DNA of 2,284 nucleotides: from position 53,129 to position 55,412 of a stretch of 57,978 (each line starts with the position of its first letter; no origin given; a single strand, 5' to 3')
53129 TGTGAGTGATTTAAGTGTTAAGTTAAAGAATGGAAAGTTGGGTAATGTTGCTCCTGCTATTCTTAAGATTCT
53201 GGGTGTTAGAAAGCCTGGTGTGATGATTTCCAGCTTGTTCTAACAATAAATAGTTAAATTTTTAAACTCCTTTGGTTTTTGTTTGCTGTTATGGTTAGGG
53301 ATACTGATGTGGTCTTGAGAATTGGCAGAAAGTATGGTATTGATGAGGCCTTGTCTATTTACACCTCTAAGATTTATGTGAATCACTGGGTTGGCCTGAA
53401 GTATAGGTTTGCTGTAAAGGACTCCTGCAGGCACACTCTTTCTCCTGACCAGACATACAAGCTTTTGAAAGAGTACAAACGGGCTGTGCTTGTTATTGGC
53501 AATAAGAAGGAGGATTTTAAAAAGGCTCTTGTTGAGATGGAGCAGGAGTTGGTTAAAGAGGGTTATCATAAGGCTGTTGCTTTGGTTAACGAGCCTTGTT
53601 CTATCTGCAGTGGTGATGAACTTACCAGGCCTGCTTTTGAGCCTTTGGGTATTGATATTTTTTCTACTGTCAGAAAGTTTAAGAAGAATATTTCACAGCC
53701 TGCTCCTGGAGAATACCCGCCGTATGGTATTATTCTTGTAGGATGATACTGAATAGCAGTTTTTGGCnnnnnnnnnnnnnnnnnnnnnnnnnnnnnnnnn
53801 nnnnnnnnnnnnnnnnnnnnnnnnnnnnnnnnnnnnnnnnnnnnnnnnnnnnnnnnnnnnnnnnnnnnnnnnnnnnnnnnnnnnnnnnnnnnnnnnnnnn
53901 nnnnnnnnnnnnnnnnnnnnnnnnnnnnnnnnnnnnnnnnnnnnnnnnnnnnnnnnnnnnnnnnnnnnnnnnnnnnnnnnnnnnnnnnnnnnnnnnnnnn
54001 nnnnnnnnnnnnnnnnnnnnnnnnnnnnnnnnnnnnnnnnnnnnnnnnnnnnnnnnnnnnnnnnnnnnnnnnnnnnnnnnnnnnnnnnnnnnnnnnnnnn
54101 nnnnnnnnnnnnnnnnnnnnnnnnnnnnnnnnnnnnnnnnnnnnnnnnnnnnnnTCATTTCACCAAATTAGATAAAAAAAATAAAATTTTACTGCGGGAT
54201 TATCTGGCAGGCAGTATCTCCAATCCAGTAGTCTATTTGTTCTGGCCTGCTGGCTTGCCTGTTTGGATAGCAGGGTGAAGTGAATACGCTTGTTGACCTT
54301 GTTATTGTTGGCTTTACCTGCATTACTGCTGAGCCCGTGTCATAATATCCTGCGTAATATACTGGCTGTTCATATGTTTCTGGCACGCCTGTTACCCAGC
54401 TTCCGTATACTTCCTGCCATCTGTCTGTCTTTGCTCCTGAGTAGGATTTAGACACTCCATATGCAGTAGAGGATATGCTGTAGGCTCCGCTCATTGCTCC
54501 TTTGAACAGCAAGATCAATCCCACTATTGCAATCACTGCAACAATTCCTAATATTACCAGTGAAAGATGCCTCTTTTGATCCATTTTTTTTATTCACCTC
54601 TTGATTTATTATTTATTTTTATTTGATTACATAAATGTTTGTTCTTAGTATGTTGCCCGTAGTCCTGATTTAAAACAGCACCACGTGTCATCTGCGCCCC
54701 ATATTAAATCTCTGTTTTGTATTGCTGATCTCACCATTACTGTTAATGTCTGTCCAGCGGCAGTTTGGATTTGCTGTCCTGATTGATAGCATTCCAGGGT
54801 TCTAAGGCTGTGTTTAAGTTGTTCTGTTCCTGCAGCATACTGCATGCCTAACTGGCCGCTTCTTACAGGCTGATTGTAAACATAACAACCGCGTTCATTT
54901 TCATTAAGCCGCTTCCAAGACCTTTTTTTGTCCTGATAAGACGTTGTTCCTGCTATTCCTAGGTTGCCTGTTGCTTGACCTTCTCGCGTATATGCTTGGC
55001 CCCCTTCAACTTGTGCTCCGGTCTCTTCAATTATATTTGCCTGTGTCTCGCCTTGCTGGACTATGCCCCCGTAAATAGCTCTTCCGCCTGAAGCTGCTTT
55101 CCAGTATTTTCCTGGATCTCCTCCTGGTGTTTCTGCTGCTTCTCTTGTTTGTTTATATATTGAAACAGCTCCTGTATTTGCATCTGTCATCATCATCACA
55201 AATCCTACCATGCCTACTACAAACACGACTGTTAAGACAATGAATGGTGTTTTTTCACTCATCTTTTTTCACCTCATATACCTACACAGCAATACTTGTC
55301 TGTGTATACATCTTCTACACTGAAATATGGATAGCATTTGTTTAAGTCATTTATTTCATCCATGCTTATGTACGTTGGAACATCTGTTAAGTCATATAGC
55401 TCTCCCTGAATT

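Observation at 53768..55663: Tandem array of four paralogous signal-anchored small proteins with C-terminal Cys/CC motifs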

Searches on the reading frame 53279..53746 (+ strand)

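Call 3: search_protein_families(library=pfam, proteins=[window:53279-53746:+], max_evalue=1)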
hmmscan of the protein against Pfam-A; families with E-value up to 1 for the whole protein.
window:53279-53746:+ (155 aa): 2 families
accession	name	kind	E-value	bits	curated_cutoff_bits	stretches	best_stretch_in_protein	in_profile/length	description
PF10050.14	DUF2284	-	3e-09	37.3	25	1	75-153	71-160/161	Predicted metal-binding protein (DUF2284)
PF20659.2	MS_C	-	0.22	12.4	23.1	1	31-102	44-112/118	Malate synthase, C-terminal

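Call 4: search_protein_families(library=ncbifam, proteins=[window:53279-53746:+], max_evalue=1)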
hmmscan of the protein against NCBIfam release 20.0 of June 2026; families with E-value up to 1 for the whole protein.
window:53279-53746:+ (155 aa): 4 families
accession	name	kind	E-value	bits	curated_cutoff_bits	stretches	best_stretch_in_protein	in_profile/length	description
NF045648.2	2X_seleno_MbdU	exception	1.9e-14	53.4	600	1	7-106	293-398/468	metal-binding double selenoprotein MbdU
NF041536.1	ArsM_DUF2284_UU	exception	1.7e-13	49.7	575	1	10-108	282-386/459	arsenite methyltransferase/DUF2284 domain selenoprotein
NF047733.1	antiphage_MADS7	equivalog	0.095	11.7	410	1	39-94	107-158/529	methylation-associated defense system protein MAD7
NF009933.0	PRK13396.1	subfamily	0.15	11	486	1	57-111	61-113/352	3-deoxy-7-phosphoheptulonate synthase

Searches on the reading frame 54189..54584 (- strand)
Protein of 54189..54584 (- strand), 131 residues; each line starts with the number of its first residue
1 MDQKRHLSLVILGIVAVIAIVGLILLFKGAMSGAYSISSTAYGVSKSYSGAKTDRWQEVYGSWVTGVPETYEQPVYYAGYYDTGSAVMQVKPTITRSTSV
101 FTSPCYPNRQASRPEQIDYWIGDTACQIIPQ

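Call 3: search_protein_families(library=pfam, proteins=[window:54189-54584:-], max_evalue=1)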
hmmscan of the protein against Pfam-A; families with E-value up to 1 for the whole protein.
window:54189-54584:- (131 aa): 1 family
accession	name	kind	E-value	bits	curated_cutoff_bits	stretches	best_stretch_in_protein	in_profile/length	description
PF12704.14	MacB_PCD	-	0.057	14.1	27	1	10-62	8-61/207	MacB-like periplasmic core domain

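Call 4: search_protein_families(library=ncbifam, proteins=[window:54189-54584:-], max_evalue=1)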
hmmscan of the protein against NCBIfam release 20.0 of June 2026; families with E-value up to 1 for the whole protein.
window:54189-54584:- (131 aa): 2 families
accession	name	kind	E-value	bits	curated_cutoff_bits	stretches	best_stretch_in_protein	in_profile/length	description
NF038009.1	TatB_1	subfamily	0.026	14.8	100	1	1-52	14-68/70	twin-arginine translocation system-associated protein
TIGR01606.1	holin_BlyA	equivalog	0.086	12.9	52.85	1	8-30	17-39/63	BlyA family holin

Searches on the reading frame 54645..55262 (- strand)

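Call 3: search_protein_families(library=pfam, proteins=[window:54645-55262:-], max_evalue=1)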
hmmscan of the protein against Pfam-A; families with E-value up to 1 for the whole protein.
window:54645-55262:- (205 aa): 0 families

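Call 4: search_protein_families(library=ncbifam, proteins=[window:54645-55262:-], max_evalue=1)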
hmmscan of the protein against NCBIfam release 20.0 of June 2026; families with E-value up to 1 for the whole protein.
window:54645-55262:- (205 aa): 1 family
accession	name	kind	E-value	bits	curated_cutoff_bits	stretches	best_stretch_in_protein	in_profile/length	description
NF058603.1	SCO2097_fam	equivalog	0.13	12.6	110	1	11-49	62-100/129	SCO2097 family morphological protein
